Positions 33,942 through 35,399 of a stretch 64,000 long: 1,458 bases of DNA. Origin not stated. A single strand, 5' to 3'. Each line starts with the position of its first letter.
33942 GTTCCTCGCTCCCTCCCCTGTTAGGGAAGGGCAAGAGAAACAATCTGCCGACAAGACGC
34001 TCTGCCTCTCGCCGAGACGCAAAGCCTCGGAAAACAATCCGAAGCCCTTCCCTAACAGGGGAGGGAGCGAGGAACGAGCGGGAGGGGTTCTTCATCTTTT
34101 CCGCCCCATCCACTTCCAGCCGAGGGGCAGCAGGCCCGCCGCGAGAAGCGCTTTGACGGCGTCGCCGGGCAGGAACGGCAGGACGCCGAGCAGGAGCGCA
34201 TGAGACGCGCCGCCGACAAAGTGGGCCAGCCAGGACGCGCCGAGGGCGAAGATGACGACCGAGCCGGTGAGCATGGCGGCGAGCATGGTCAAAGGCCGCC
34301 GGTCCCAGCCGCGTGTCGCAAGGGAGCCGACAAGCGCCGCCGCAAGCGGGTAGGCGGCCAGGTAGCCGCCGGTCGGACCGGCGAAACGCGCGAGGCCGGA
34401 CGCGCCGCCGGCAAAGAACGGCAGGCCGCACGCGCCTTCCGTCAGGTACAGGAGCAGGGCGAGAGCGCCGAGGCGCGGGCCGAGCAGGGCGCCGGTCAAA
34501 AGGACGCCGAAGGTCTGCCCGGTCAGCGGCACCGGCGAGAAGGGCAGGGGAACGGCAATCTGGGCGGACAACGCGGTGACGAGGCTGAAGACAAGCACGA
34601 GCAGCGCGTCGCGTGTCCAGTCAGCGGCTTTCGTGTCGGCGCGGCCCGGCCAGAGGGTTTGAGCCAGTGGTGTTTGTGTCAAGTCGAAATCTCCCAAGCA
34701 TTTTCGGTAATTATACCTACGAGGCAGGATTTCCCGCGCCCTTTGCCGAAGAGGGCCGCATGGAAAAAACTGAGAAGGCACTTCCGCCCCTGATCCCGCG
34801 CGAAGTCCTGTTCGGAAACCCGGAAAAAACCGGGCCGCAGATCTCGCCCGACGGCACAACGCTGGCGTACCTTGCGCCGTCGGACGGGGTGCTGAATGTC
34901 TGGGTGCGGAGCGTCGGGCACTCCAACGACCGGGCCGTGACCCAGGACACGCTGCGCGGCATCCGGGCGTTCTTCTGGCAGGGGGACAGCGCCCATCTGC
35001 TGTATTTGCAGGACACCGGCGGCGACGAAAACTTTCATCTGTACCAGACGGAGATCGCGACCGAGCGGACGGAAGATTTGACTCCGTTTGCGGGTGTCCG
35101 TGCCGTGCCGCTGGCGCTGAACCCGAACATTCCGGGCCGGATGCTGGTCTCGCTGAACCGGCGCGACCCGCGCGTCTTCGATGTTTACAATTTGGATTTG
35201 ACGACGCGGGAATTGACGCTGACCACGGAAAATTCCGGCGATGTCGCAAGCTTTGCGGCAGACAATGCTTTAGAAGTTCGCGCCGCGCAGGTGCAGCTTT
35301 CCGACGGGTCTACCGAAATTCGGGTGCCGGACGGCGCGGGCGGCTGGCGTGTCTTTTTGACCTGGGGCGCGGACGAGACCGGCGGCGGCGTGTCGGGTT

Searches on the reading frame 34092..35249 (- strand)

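Call 71: search_protein_families(library=pfam, proteins=[window:34092-35249:-], max_evalue=0.00001)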
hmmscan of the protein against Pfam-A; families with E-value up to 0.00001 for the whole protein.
window:34092-35249:- (385 aa): 1 family
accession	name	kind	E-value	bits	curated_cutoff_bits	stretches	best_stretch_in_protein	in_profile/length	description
PF02632.19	BioY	-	2.5e-38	131.6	25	1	237-376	1-137/140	BioY family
